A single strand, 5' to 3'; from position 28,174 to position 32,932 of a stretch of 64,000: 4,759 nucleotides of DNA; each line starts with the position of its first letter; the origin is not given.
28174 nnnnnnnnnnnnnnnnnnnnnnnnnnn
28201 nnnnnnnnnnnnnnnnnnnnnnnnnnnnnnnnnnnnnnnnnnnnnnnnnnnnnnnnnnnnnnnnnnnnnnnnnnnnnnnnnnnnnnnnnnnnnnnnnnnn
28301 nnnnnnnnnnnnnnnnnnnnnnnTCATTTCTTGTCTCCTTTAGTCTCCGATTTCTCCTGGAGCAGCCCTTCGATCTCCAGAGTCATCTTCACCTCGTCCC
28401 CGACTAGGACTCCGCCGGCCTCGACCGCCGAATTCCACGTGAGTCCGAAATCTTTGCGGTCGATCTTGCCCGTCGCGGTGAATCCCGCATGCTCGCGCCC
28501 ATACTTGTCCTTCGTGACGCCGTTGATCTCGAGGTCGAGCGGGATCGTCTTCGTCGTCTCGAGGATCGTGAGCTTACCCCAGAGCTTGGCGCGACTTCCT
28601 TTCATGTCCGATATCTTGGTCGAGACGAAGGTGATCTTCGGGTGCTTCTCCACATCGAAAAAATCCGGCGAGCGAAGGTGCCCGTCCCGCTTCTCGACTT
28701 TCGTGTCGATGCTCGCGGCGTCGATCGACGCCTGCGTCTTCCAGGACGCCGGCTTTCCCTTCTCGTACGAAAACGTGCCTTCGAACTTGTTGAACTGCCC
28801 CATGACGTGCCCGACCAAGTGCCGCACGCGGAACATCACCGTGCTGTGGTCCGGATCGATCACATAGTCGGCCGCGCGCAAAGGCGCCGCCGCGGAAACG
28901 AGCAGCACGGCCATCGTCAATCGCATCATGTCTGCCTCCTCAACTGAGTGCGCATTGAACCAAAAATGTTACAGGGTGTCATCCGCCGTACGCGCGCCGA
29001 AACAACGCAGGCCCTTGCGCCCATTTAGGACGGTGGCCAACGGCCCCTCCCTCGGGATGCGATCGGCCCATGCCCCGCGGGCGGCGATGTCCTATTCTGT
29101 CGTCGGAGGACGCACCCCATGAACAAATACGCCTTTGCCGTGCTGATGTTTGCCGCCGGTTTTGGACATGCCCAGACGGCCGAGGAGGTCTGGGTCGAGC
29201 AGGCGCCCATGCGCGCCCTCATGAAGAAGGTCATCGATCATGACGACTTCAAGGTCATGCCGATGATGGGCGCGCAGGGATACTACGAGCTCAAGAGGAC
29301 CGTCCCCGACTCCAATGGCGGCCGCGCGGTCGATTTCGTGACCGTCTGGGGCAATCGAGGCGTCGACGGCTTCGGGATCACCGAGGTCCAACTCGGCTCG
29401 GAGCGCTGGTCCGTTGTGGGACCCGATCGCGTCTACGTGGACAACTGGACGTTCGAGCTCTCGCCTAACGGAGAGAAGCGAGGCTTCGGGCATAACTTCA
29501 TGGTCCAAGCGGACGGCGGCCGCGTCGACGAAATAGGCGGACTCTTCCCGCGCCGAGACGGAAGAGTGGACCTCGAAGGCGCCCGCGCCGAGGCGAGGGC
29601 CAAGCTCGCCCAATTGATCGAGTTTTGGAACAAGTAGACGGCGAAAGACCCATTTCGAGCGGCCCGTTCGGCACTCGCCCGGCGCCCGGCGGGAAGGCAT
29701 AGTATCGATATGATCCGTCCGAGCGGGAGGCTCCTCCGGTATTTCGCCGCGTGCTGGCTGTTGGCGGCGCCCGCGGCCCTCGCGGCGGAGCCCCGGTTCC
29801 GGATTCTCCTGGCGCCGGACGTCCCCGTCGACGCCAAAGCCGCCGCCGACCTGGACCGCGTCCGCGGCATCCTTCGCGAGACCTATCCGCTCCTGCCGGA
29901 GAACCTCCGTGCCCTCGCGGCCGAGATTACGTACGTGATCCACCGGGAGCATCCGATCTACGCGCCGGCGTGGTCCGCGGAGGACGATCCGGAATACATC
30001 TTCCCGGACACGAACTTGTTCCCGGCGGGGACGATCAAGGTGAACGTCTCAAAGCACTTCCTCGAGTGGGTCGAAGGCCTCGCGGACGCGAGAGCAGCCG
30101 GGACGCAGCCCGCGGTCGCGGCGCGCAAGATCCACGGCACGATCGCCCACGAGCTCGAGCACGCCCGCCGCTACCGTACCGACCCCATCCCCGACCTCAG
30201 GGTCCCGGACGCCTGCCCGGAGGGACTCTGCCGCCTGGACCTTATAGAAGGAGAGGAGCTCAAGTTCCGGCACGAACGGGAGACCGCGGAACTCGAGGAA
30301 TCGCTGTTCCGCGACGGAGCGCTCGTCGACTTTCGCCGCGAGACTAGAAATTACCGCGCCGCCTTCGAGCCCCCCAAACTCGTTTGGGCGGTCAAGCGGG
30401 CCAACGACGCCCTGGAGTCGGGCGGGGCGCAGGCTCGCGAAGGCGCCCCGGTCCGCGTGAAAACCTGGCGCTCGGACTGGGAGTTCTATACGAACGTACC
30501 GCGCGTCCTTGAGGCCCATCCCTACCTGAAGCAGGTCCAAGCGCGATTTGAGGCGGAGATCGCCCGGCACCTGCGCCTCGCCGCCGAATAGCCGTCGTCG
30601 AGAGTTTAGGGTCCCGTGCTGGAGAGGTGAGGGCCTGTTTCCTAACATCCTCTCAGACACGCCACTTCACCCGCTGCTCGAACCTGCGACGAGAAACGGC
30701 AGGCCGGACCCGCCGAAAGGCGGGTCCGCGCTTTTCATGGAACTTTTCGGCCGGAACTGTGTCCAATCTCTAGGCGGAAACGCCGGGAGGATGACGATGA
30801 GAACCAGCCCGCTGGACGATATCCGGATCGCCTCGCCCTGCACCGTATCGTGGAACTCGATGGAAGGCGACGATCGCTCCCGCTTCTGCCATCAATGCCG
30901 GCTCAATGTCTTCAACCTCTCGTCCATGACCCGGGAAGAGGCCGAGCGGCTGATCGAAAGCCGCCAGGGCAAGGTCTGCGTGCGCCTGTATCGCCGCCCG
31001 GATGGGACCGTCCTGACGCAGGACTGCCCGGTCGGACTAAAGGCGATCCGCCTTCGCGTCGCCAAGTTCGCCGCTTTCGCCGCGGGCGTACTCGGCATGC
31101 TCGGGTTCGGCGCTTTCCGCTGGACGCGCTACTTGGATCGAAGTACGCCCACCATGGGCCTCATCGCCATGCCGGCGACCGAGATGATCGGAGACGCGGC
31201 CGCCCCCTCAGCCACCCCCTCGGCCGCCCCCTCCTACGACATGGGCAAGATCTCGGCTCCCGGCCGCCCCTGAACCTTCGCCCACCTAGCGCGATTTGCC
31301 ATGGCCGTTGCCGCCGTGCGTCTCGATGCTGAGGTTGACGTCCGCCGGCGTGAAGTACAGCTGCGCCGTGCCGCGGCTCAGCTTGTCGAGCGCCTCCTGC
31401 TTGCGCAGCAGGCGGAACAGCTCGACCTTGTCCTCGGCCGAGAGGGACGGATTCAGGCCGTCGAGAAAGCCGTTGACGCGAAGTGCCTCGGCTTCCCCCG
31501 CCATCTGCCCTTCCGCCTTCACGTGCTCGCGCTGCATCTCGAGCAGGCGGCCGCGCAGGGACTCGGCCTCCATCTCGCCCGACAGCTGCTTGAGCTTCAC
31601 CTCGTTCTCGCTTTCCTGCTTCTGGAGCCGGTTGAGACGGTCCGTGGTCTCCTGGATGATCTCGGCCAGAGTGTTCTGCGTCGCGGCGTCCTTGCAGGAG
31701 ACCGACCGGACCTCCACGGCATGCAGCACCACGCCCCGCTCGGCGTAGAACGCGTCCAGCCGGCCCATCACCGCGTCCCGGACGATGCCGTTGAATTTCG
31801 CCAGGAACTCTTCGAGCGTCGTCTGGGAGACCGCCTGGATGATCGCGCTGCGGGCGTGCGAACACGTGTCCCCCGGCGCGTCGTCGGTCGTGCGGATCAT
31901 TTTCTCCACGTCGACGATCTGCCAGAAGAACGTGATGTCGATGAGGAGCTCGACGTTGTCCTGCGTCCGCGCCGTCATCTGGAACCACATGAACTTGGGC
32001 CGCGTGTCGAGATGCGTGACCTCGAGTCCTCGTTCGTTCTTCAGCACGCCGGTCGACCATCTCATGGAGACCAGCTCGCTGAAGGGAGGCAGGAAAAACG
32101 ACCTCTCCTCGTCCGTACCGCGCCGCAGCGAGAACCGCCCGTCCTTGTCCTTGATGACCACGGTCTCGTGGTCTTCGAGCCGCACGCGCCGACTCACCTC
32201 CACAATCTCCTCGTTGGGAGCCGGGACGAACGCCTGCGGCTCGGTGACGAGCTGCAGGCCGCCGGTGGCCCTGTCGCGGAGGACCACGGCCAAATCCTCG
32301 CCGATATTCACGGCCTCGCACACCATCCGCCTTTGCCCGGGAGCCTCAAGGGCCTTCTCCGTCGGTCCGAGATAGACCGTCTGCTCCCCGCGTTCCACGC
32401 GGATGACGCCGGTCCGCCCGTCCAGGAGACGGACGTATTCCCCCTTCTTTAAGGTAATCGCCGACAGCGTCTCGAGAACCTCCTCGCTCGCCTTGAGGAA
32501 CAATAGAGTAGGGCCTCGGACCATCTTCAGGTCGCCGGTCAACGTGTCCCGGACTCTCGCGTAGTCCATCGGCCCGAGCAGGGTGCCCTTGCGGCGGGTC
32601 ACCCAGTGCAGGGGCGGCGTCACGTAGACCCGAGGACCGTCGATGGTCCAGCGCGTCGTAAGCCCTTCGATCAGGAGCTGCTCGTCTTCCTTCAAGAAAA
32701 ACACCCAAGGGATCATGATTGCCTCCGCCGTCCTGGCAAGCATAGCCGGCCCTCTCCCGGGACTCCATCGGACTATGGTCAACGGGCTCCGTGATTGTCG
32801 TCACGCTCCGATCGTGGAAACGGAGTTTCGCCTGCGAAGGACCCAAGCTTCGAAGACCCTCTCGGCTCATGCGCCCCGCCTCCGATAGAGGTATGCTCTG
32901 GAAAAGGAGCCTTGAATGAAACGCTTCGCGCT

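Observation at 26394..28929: Bufferin-type RiPP operon: yceI, Cys-rich secreted precursor (DUF2282-like), DUF692 MNIO, DUF2063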

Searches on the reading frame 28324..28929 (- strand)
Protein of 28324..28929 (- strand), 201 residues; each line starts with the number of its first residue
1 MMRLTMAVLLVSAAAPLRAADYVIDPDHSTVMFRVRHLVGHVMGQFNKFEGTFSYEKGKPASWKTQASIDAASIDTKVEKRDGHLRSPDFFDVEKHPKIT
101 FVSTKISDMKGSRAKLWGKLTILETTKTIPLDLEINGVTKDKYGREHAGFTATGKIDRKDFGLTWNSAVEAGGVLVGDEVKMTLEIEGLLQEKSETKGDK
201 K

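Call 3: search_protein_families(library=pfam, proteins=[window:28324-28929:-], max_evalue=1)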
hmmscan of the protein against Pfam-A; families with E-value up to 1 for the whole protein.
window:28324-28929:- (201 aa): 1 family
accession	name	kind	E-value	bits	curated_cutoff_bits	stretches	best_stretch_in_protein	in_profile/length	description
PF04264.18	YceI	-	5.1e-49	166.9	23.7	1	22-187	1-149/150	YceI-like domain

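Call 4: search_protein_families(library=ncbifam, proteins=[window:28324-28929:-], max_evalue=1)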
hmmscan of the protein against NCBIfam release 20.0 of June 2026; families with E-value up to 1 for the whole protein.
window:28324-28929:- (201 aa): 1 family
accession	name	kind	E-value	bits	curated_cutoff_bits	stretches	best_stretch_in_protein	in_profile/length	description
NF002994.0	PRK03757.1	equivalog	3.2e-41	141.2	232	1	3-189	7-189/191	YceI family protein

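Call 28: search_solved_structures(query=window:28324-28929:-, max_evalue=0.001, show_alignments=2)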
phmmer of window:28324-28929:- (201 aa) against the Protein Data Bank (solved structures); distinct sequences matched with E-value up to 0.001: 11.
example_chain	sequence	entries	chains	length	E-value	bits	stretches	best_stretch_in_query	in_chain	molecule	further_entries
1wub_A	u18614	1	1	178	5e-40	140.5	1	23-189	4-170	conserved hypothetical protein TT1927b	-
1y0g_A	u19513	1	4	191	1.3e-30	109.8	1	2-189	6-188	Protein yceI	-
7bwl_A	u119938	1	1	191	3.2e-28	102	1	12-189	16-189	UPF0312 protein PA0423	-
5w2d_A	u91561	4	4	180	3.2e-28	102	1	21-189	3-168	Polyisoprenoid-binding protein | Putative periplasmic protein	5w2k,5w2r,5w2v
5w37_A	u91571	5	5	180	9.6e-28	100.4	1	21-189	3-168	Polyisoprenoid-binding protein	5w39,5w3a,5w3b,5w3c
5w17_A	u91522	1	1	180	9.9e-28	100.4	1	21-189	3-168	Putative periplasmic protein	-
2fgs_A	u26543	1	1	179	1.3e-27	100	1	21-189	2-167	Putative periplasmic protein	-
5w2x_A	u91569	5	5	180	1.8e-27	99.5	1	21-189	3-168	Polyisoprenoid-binding protein | Putative periplasmic protein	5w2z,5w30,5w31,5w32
3hpe_A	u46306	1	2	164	8.4e-22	81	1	22-188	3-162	Conserved hypothetical secreted protein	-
5ixg_B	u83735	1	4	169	7.4e-13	51.9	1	20-166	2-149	YceI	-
5ixh_A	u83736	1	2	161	3.4e-11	46.4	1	42-141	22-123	YceI-like domain protein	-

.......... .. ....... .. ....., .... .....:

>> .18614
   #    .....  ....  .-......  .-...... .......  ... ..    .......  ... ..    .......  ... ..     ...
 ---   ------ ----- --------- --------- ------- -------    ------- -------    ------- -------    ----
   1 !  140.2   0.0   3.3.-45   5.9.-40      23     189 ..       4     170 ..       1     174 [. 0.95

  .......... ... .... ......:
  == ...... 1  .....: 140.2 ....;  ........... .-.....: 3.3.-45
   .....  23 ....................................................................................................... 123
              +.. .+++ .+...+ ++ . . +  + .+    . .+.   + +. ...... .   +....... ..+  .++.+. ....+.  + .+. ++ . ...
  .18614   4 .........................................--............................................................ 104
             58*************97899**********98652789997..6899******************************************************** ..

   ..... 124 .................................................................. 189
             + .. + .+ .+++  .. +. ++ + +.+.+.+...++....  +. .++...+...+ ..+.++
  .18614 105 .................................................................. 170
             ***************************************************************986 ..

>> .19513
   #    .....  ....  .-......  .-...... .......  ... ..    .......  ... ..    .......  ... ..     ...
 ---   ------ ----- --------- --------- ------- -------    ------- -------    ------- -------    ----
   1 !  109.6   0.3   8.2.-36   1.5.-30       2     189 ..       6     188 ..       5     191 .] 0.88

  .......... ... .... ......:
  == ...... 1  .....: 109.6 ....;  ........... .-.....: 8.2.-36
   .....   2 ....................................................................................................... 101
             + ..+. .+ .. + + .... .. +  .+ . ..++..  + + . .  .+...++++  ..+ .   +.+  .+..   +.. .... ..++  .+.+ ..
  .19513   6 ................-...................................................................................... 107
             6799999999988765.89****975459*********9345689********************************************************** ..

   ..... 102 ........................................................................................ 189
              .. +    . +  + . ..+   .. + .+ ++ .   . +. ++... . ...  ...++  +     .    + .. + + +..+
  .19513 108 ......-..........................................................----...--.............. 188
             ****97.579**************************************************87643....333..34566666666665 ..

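Call 52: find_related_loci(query=A2, collection=metagenome_contigs, flank=4000)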
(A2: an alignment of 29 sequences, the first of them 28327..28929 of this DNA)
Query A2 (201 aa) in metagenome_contigs; peptide patterns used: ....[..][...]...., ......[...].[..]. (x = any residue, [..] = any of these).
600 stretches matched a pattern (row limit reached: there are more); 585 encode a relative of the query (tblastn E <= 1e-3); the best 80 are kept; 80 distinct loci.
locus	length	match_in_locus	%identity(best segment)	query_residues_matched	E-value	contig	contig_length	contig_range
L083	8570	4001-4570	55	4-192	2e-64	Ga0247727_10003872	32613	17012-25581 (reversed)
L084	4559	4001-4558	53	1-183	1e-58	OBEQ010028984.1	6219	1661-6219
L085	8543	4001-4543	48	5-191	6e-52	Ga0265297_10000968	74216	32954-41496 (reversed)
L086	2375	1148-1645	51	22-186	1e-51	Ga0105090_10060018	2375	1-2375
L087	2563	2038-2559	50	16-187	6e-51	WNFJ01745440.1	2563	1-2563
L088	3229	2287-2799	47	22-191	7e-50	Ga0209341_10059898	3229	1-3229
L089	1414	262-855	44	1-196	4e-51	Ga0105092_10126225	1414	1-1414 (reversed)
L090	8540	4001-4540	44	4-189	3e-49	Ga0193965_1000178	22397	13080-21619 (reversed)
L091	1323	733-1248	48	17-187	5e-51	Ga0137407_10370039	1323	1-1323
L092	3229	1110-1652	46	8-187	3e-49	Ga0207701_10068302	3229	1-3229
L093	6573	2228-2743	52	18-187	7e-49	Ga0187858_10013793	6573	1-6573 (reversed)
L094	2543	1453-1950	49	24-189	2e-48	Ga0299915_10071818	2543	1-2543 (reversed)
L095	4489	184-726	45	12-191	2e-48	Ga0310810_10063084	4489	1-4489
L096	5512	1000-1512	49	19-190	5e-48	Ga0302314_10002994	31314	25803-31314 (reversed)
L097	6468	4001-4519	46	21-191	8e-48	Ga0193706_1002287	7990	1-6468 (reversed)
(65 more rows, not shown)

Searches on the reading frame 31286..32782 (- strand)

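Call 45: search_protein_families(library=pfam, proteins=[window:31286-32782:-], max_evalue=0.01)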
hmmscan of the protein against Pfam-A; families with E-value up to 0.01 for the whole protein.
window:31286-32782:- (498 aa): 3 families
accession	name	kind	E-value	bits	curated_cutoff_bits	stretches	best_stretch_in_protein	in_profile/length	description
PF01145.31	Band_7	-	1.4e-11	45.2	23.6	1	251-381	49-165/176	SPFH domain / Band 7 family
PF11978.13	MVP_shoulder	-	2.2e-06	28.1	25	1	262-344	2-90/118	Shoulder domain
PF17795.6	Vault_3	-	0.00097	19.7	28.8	0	116-143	11-38/62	Major Vault Protein Repeat domain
